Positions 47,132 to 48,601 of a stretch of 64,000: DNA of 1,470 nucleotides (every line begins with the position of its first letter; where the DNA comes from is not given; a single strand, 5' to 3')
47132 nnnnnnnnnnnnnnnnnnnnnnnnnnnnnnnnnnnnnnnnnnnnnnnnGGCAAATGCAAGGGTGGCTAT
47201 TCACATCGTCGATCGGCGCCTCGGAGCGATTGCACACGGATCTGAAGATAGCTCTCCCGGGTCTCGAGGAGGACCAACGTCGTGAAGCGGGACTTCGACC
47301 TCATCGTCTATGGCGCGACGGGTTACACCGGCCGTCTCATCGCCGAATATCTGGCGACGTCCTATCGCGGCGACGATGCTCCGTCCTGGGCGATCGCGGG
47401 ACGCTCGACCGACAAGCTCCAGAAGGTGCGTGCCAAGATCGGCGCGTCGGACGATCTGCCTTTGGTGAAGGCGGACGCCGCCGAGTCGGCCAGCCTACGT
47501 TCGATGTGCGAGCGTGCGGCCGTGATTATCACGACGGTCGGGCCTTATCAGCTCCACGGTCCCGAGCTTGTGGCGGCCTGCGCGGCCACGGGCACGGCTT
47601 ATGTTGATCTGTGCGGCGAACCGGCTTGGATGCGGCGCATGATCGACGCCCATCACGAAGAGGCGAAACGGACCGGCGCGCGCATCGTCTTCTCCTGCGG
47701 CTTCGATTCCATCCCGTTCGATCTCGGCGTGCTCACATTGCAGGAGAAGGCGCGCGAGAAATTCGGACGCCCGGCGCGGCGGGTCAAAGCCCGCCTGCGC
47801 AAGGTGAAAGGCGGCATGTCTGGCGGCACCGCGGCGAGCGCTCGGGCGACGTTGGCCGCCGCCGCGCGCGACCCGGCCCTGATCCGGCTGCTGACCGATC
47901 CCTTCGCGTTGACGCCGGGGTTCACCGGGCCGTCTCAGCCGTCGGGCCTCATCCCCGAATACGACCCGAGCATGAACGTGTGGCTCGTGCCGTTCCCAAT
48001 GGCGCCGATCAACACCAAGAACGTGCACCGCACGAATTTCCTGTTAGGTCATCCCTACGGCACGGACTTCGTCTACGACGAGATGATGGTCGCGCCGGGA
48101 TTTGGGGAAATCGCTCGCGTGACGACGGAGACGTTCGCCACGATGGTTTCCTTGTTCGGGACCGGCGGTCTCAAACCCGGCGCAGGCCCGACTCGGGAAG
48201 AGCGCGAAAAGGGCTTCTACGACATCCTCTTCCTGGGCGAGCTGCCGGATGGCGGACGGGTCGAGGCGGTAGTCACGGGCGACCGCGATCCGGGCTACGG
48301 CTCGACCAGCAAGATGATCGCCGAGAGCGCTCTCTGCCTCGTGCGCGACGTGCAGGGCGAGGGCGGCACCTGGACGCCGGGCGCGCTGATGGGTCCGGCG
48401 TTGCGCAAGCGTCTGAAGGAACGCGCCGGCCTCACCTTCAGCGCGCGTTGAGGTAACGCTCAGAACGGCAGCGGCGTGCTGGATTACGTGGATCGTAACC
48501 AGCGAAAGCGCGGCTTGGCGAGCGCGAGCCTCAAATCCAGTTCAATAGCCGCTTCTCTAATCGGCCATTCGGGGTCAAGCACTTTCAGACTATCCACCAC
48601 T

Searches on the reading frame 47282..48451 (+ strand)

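Call 22: search_protein_families(library=pfam, proteins=[window:47282-48451:+], max_evalue=0.001)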
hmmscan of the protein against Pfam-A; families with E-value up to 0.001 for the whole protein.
window:47282-48451:+ (389 aa): 1 family
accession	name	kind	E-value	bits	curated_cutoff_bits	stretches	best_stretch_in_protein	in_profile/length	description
PF03435.24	Sacchrp_dh_NADP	-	6.1e-13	49.7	25.1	1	8-136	2-129/129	Saccharopine dehydrogenase NADP binding domain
